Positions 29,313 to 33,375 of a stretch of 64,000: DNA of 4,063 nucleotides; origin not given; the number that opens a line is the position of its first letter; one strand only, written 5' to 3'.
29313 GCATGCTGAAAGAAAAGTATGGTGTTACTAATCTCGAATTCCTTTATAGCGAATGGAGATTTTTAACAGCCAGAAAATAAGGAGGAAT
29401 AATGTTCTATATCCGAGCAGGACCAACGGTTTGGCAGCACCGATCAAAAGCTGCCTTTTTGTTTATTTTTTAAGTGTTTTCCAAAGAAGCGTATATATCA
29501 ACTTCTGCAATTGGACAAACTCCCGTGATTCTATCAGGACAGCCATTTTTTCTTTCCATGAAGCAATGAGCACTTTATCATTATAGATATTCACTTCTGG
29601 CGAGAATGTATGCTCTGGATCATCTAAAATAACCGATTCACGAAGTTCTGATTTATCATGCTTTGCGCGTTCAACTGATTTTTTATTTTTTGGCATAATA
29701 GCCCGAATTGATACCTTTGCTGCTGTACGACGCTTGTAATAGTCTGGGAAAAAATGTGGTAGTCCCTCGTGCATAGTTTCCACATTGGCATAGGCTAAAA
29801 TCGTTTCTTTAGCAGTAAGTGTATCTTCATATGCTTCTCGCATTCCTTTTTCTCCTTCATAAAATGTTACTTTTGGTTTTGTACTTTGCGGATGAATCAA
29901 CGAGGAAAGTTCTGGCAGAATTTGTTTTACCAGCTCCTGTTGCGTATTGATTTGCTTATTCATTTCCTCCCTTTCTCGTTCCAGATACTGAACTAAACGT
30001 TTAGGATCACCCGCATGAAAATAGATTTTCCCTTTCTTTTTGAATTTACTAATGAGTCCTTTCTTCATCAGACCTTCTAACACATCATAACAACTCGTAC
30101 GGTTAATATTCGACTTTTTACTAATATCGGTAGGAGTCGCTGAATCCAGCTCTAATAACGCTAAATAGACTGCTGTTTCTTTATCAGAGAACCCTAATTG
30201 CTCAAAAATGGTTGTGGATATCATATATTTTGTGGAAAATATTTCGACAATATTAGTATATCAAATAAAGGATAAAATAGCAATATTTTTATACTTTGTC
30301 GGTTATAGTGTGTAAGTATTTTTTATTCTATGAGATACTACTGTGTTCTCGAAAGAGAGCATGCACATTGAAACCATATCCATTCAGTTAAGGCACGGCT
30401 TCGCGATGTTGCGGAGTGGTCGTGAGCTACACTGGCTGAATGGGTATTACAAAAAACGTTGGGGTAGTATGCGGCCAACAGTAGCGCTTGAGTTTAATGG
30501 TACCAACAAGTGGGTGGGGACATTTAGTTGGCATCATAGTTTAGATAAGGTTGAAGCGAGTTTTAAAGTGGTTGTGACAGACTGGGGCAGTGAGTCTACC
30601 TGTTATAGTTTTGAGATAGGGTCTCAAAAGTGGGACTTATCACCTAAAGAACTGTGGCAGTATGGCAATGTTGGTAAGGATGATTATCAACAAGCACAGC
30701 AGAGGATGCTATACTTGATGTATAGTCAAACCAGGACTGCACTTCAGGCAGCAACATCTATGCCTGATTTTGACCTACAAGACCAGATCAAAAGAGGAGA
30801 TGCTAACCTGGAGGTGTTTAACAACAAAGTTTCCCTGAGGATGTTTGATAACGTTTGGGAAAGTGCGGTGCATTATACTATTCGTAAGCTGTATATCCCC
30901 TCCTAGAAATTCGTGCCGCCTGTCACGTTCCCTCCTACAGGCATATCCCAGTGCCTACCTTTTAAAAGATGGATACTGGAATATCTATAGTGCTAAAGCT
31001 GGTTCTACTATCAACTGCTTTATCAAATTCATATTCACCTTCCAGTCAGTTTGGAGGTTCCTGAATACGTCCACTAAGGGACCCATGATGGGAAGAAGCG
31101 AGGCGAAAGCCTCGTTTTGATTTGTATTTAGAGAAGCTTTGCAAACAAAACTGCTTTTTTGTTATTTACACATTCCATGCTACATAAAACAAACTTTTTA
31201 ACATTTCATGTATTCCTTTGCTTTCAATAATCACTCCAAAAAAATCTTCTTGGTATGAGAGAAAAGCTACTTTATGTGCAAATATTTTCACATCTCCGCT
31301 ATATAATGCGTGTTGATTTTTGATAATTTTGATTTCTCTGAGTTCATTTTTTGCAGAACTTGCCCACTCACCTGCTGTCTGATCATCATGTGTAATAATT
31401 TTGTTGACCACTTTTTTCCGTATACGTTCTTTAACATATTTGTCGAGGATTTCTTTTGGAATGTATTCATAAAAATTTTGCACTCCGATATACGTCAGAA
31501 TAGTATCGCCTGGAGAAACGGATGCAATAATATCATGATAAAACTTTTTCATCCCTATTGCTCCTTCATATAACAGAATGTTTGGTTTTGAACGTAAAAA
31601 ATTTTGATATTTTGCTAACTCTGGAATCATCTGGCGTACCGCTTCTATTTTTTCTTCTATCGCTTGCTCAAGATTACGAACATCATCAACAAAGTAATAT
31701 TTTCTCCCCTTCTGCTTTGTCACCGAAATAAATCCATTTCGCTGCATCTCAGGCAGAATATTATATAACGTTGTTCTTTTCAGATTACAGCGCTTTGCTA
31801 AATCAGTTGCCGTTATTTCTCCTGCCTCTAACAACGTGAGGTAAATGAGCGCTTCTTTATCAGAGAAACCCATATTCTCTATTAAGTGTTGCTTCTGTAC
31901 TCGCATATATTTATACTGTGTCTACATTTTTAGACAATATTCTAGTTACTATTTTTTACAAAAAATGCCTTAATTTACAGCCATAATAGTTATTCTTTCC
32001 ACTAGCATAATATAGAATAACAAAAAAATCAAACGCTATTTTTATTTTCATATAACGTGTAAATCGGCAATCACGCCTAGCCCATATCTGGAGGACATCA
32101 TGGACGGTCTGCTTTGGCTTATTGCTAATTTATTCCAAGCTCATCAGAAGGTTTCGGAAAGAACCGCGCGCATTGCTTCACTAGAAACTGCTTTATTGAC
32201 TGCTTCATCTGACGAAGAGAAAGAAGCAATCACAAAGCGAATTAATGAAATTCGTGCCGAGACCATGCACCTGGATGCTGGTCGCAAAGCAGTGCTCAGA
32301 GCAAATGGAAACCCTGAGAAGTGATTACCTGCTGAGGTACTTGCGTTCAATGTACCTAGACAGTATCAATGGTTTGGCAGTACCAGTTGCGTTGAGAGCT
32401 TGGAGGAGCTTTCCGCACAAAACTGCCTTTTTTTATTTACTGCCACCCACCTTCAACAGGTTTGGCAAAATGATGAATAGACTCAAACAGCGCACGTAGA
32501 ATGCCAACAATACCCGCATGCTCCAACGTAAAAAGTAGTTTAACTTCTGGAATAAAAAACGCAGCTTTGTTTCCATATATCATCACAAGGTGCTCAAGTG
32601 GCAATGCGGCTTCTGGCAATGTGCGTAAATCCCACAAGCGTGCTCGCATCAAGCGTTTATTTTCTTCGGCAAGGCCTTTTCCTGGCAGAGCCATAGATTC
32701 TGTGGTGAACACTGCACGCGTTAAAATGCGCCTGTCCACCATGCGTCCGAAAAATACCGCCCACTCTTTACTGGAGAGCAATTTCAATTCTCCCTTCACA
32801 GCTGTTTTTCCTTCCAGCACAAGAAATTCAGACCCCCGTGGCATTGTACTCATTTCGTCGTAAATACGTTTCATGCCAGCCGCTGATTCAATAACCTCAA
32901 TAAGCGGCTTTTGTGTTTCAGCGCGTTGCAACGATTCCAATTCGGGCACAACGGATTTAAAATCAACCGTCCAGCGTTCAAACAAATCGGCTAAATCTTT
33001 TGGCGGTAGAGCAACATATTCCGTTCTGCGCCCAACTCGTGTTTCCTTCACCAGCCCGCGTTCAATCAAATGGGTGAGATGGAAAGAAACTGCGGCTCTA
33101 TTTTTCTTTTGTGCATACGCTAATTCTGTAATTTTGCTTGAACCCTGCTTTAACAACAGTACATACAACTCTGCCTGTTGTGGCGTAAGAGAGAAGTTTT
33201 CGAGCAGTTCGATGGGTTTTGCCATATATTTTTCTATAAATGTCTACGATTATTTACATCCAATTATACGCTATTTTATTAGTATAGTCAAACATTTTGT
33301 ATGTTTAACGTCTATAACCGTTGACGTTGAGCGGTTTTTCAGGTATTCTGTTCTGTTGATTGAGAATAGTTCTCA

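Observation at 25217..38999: Tandem array of nine TrmB-like wHTH regulator paralogs, each divergently paired with a variable cargo gene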

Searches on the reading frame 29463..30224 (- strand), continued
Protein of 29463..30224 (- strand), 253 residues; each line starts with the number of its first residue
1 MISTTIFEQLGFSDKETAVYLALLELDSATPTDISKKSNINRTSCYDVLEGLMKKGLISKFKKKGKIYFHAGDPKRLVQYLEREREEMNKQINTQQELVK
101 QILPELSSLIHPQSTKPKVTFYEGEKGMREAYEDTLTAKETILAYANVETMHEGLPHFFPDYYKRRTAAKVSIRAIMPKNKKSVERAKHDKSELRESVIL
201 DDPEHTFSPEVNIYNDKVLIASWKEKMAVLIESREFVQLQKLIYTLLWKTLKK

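Call 68: find_related_loci(query=A8, collection=genome_contigs, flank=10000)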
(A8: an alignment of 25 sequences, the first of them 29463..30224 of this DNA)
Query A8 (253 aa) in genome_contigs; peptide patterns used: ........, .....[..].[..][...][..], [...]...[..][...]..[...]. (x = any residue, [..] = any of these).
241 stretches matched a pattern; 170 encode a relative of the query (tblastn E <= 1e-3); the best 80 are kept; 80 distinct loci.
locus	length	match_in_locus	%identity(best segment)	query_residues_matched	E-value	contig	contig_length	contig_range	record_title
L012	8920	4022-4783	75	1-253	1e-129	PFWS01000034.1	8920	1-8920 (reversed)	MAG: Candidatus Uhrbacteria bacterium CG_4_9_14_3_um_filter_36_7 CG_4_9_14_3_um_filter_150_scaffold_9313_c, whole genome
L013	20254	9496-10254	74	1-253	1e-126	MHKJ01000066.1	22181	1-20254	MAG: Candidatus Kerfeldbacteria bacterium RIFOXYC2_FULL_38_9 rifoxyc2_full_scaffold_747, whole genome shotgun sequence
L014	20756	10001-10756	82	1-252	3e-126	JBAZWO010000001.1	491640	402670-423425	MAG: Patescibacteria group bacterium isolate SO_2017_GW1_34 NODE_116_length_491640_cov_5.951314_OW334_2017, whole genome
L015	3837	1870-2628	73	1-253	2e-127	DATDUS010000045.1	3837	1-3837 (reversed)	MAG TPA_asm: Patescibacteria group bacterium isolate SMAG_U8064 k141_510599, whole genome shotgun sequence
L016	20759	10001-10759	80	1-253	1e-124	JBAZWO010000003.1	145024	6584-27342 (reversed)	MAG: Patescibacteria group bacterium isolate SO_2017_GW1_34 NODE_849_length_145024_cov_6.118629_OW334_2017, whole genome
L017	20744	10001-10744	71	6-253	1e-120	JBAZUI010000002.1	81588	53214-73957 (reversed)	MAG: Patescibacteria group bacterium isolate SO_2017_GW1_224 NODE_1818_length_81588_cov_1.729613_OW334_2017, whole genom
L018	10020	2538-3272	69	1-245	4e-116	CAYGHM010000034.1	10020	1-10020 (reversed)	MAG TPA_asm: uncultured Gammaproteobacteria bacterium isolate ERP113451_co1_442 genome assembly, contig: NODE_8346_lengt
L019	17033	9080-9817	67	6-251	2e-113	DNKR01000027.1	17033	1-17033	MAG TPA_asm: Candidatus Uhrbacteria bacterium isolate UBA9568 contig_296, whole genome shotgun sequence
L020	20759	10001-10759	58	1-253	3e-103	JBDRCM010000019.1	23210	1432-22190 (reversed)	MAG: bacterium isolate MEGAHIT-group-1.185 k141_13605317, whole genome shotgun sequence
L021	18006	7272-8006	62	7-251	6e-103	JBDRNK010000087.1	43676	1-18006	MAG: Candidatus Uhrbacteria bacterium isolate MEGAHIT-group-1.884 k141_10282432, whole genome shotgun sequence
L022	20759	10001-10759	62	1-252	1e-101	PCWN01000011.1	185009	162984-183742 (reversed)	MAG: Candidatus Magasanikbacteria bacterium CG11_big_fil_rev_8_21_14_0_20_39_34 CG11_8_21_14_0.20_scaffold_162_c, whole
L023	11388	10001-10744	60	4-251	1e-100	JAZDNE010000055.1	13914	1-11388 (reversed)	MAG: bacterium isolate MEGAHIT-group-0.699 k141_9799694, whole genome shotgun sequence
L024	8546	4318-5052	63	6-251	7e-100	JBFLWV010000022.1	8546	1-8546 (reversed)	MAG: Patescibacteria group bacterium isolate MAG041 MAG041_22, whole genome shotgun sequence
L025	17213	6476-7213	59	6-251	2e-99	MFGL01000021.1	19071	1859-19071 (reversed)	MAG: Candidatus Falkowbacteria bacterium RIFOXYC2_FULL_47_12 rifoxyc2_full_scaffold_3493, whole genome shotgun sequence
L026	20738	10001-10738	58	6-251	4e-99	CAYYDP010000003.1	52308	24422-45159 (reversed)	MAG TPA_asm: uncultured Gammaproteobacteria bacterium isolate SRP239054_co1_193 genome assembly, contig: NODE_345_length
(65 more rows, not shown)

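Call 74: search_protein_families(library=pfam, alignment_id=A9, max_evalue=0.0001)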
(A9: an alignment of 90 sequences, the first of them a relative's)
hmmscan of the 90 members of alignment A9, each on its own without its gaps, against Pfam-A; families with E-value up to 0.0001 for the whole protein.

A. member 1, L003:8370-9860:- (496 aa): 1 family
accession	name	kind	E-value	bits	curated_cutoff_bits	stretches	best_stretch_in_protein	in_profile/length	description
PF00391.29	PEP-utilizers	-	1.1e-24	86.3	23.1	1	418-486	2-70/72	PEP-utilising enzyme, mobile domain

B. families by the number of members that match (of 90 scanned): 12 families
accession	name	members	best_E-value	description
PF04055.27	Radical_SAM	21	1.2e-20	Radical SAM superfamily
PF13458.12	Peripla_BP_6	8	4.4e-64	Periplasmic binding protein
PF01094.35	ANF_receptor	8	5.8e-43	Receptor family ligand binding region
PF13433.12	Peripla_BP_5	8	2.6e-29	Periplasmic binding protein domain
PF02310.24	B12-binding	5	8.3e-13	B12 binding domain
PF13186.11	SPASM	3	4e-09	Iron-sulfur cluster-binding domain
PF00391.29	PEP-utilizers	2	1.1e-24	PEP-utilising enzyme, mobile domain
PF03118.21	RNA_pol_A_CTD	2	8.6e-14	Bacterial RNA polymerase, alpha chain C terminal domain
PF00072.30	Response_reg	2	3.5e-05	Response regulator receiver domain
PF06610.18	AlaE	1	2.6e-35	L-alanine exporter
PF23477.1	zf_Tbcl_2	1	3.8e-06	Probable treble clef zinc finger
PF13353.11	Fer4_12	1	6.3e-05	4Fe-4S single cluster domain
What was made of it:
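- Across the family the commonest partners are radical SAM enzymes and solute-binding proteins (call 74).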

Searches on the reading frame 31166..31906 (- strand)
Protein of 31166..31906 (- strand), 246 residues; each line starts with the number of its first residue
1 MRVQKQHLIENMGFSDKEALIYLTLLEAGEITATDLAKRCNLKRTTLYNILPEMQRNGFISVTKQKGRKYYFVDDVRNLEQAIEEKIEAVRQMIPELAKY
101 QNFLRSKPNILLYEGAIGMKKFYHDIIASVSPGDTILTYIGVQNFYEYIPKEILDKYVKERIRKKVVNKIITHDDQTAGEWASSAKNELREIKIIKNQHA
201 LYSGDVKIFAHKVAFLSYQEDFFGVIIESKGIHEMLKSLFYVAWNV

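Call 3: search_protein_families(library=pfam, proteins=[window:31166-31906:-], max_evalue=0.01)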
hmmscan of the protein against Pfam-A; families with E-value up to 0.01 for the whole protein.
window:31166-31906:- (246 aa): 14 families
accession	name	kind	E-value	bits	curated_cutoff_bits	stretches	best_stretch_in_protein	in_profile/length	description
PF01978.25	TrmB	-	8.6e-14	51.6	25.6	1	11-74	3-66/68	Sugar-specific transcriptional regulator TrmB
PF02002.24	TFIIE_alpha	-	2.8e-05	24.4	22.9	1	14-95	11-97/105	TFIIE alpha subunit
PF01047.28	MarR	-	3.9e-05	23.9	24.6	1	23-65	10-52/59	MarR family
PF13412.12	HTH_24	-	5.5e-05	23.1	21.9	1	21-60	8-47/48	Winged helix-turn-helix DNA-binding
PF02796.21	HTH_7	-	0.0001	22.8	23.8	1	23-53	15-44/45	Helix-turn-helix domain of resolvase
PF13545.12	HTH_Crp_2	-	0.00029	21.2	27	1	31-81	23-69/70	Crp-like helix-turn-helix domain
PF15977.11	HTH_46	-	0.0017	18.8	29.3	0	37-64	30-57/68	Winged helix-turn-helix DNA binding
PF02082.26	Rrf2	-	0.0026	18.3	30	1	19-64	11-57/132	Iron-dependent Transcriptional regulator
PF13518.12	HTH_28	-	0.0029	18.1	25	1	26-69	9-51/52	Helix-turn-helix domain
PF08279.18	HTH_11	-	0.0048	17.2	25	0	21-70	5-53/55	HTH domain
PF03551.20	PadR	-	0.0059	17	27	0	41-73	28-65/75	Transcriptional regulator PadR-like family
PF09339.16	HTH_IclR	-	0.0061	16.7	22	0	28-60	16-48/52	IclR helix-turn-helix domain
PF12802.13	MarR_2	-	0.0088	16.6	27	0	23-64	11-54/61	MarR family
PF12840.13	HTH_20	-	0.0093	16.4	27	0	23-62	11-50/51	Helix-turn-helix domain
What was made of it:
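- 31166..31906 (-): R5, TrmB-family regulator, 246 aa. PF01978 51.6 bits (call 3)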

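Call 10: search_protein_families(library=ncbifam, proteins=[window:31166-31906:-], max_evalue=0.01)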
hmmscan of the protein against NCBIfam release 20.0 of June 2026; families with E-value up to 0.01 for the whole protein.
window:31166-31906:- (246 aa): 13 families
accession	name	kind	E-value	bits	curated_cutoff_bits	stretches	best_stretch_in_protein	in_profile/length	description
NF047390.1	TransRegTrmBL1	equivalog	2.6e-10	39.8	650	1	9-97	10-101/341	HTH-type sugar sensing transcriptional regulator TrmBL1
NF047392.1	TransRegTrmBHalo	equivalog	3.5e-07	29.5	500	1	6-129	10-130/349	HTH-type sugar sensing transcriptional regulator TrmB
NF040939.2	trans_reg_lrs14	equivalog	2.1e-06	27.7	90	1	5-89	9-101/103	Lrs14 family HTH-type transcriptional regulator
NF053606.1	Sta1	subfamily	2.4e-06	27.6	80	1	13-88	17-98/100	Sta1 family transcriptional regulator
TIGR01884.1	cas_HTH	subfamily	2.4e-06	27.1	60.2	1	12-72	138-198/202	CRISPR-associated CARF protein Csa3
NF041141.1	tran_reg_TrmBL2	equivalog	0.00012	21.7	530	1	10-94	12-96/264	HTH-type transcriptional regulator TrmBL2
NF040851.1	tran_reg_TrmB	equivalog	0.00029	20.1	600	1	7-71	9-73/338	HTH-type sugar-sensing transcriptional regulator TrmB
NF007341.0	PRK09834.1-3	equivalog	0.00091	18.4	269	1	23-83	20-79/274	DNA-binding transcriptional regulator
NF053756.1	MreA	equivalog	0.00098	18.9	100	1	8-69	9-70/110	MreA family transcriptional regulator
NF033788.1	HTH_metalloreg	subfamily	0.0019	18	55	1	22-75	16-70/77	metalloregulator ArsR/SmtB family transcription factor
TIGR02337.1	HpaR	equivalog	0.0028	17.5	121.2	1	20-90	32-106/130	homoprotocatechuate degradation operon regulator HpaR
NF033789.1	repress_SdpR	subfamily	0.003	17.4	100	0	22-72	13-63/79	autorepressor SdpR family transcription factor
NF053610.1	Sso10a_fam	subfamily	0.0062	16.6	60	0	25-71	13-55/64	Sso10a family chromatin protein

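Call 53: search_protein_families(library=padloc, proteins=[window:31166-31906:-], max_evalue=0.01)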
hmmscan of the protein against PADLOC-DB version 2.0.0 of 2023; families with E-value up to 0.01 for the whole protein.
window:31166-31906:- (246 aa): 10 families
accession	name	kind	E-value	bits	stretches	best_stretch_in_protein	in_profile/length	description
PDLC01434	CasR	-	7.2e-07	27.2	1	11-72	123-182/191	"CAS-I,CAS-II,CAS-III,CAS-IV,CAS-V,CAS-VI; associated_signaling"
PDLC01268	CasR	-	2.2e-06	25.7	1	10-74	118-177/179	"CAS-I,CAS-II,CAS-III,CAS-IV,CAS-V,CAS-VI; associated_signaling"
PDLC01438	Csa3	-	6.6e-05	21.1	1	15-94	146-224/305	"CAS-I,CAS-II,CAS-III,CAS-IV,CAS-V,CAS-VI; associated_signaling"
PDLC01850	CARF3--CARF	-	0.00022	19.2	1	14-68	143-194/209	-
PDLC01044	Csa3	-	0.00033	18.6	1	17-70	136-184/194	Type I-A associated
PDLC01879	CARF3--CARF_TM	-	0.00098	16.8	1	17-71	156-208/222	-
PDLC01858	CARF3--CARF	-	0.002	16.1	1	2-73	131-197/204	-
PDLC01849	CARF3--CARF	-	0.0042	14.8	1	14-63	136-184/197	-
PDLC03754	RT_UG17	-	0.0046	13.8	1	137-173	130-166/429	DRT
PDLC03963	SoFic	-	0.0092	13.4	0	20-75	297-353/361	-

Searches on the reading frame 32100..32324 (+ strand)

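Call 4: search_protein_families(library=pfam, proteins=[window:32100-32324:+], max_evalue=0.1)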
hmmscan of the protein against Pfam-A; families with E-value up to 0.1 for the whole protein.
window:32100-32324:+ (74 aa): 1 family
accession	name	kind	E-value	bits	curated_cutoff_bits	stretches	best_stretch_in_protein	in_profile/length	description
PF02912.23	Phe_tRNA-synt_N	-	0.033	14.6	22.3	1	34-68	28-62/69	Aminoacyl tRNA synthetase class II, N-terminal domain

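Call 54: search_protein_families(library=padloc, proteins=[window:32100-32324:+], max_evalue=0.1)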
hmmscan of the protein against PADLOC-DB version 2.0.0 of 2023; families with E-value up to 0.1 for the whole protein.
window:32100-32324:+ (74 aa): 1 family
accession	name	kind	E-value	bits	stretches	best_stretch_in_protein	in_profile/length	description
PDLC00345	PtuB1|PtuB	-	0.02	12.4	1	11-58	168-215/223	Unknown function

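Call 55: search_protein_families(library=phrogs, proteins=[window:32100-32324:+], max_evalue=0.1)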
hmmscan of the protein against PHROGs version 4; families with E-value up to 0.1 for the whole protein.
window:32100-32324:+ (74 aa): 3 families
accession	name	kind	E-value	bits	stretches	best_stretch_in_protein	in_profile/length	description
phrog_736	-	unknown function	0.023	15.8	1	5-60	31-87/112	-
phrog_370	-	head and packaging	0.027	15.3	1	7-61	189-244/284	terminase small subunit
phrog_32539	-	unknown function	0.033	15.4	1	17-59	41-83/131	-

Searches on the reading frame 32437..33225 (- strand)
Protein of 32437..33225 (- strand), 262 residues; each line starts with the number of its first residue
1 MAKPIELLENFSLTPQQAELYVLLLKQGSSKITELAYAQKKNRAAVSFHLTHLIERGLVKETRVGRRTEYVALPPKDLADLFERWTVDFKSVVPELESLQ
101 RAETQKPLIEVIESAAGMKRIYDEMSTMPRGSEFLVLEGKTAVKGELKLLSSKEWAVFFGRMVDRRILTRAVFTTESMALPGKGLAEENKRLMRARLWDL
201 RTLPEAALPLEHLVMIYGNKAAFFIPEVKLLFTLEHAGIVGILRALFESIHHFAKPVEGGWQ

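Call 3: search_protein_families(library=pfam, proteins=[window:32437-33225:-], max_evalue=0.01)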
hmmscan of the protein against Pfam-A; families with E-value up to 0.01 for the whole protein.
window:32437-33225:- (262 aa): 5 families
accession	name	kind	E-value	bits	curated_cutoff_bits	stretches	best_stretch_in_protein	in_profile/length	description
PF01978.25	TrmB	-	1.3e-08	35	25.6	1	8-76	1-68/68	Sugar-specific transcriptional regulator TrmB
PF01022.26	HTH_5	-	7.1e-06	26.2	22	1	23-60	9-46/47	Bacterial regulatory protein, arsR family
PF25212.1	HVO_A0114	-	0.00013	22.1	27.6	1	12-68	19-75/84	HVO_A0114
PF21248.3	SoFic-like_C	-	0.00048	20.7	27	1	18-71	19-72/76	Protein adenylyltransferase SoFic-like, C-terminal domain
PF03965.22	Penicillinase_R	-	0.0048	17.7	22.6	1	14-75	2-67/115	Penicillinase repressor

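Call 10: search_protein_families(library=ncbifam, proteins=[window:32437-33225:-], max_evalue=0.01)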
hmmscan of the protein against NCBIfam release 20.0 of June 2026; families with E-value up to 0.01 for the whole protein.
window:32437-33225:- (262 aa): 7 families
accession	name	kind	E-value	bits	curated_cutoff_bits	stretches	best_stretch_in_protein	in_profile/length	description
NF033788.1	HTH_metalloreg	subfamily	1.4e-07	31.2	55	1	19-72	15-68/77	metalloregulator ArsR/SmtB family transcription factor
NF047906.1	CdPbTransRegCmtR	equivalog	0.00037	20.4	150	1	16-71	22-76/104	Cd(II)/Pb(II)-sensing metalloregulatory transcriptional regulator CmtR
NF053606.1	Sta1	subfamily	0.0016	18.5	80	1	11-66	16-71/100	Sta1 family transcriptional regulator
NF053814.1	teico_TcaR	equivalog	0.0017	18.5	170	1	7-73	30-100/151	MarR family transcriptional regulator TcaR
NF033789.1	repress_SdpR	subfamily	0.0018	18.1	100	1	23-70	15-62/79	autorepressor SdpR family transcription factor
NF040939.2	trans_reg_lrs14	equivalog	0.0036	17.3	90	1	12-64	18-71/103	Lrs14 family HTH-type transcriptional regulator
NF053755.1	MsvR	equivalog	0.01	15.6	220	0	24-62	21-59/236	transcriptional factor MsvR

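Call 53: search_protein_families(library=padloc, proteins=[window:32437-33225:-], max_evalue=0.01)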
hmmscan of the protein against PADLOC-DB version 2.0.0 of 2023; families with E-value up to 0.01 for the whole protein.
window:32437-33225:- (262 aa): 9 families
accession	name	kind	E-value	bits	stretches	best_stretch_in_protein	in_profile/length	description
PDLC01438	Csa3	-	7.9e-07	27.4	1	14-110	147-238/305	"CAS-I,CAS-II,CAS-III,CAS-IV,CAS-V,CAS-VI; associated_signaling"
PDLC01853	CARF3--CARF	-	0.00012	19.8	1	12-71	135-198/209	-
PDLC04368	PDC-M05A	-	0.0012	16.7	1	16-74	15-74/201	-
PDLC01857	CARF3--CARF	-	0.002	15.8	1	17-72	131-185/201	-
PDLC01720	Csa3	-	0.003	16.1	1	25-92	34-109/118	Csa3_1_CAS-I-II-III-IV-V-VI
PDLC01268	CasR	-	0.0042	15.1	0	13-66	122-172/179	"CAS-I,CAS-II,CAS-III,CAS-IV,CAS-V,CAS-VI; associated_signaling"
PDLC01044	Csa3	-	0.0054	14.6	1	13-62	134-180/194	Type I-A associated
PDLC04370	PDC-M05A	-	0.0074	14.2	0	17-67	17-68/194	-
PDLC01879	CARF3--CARF_TM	-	0.0092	13.6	0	10-70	150-207/222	-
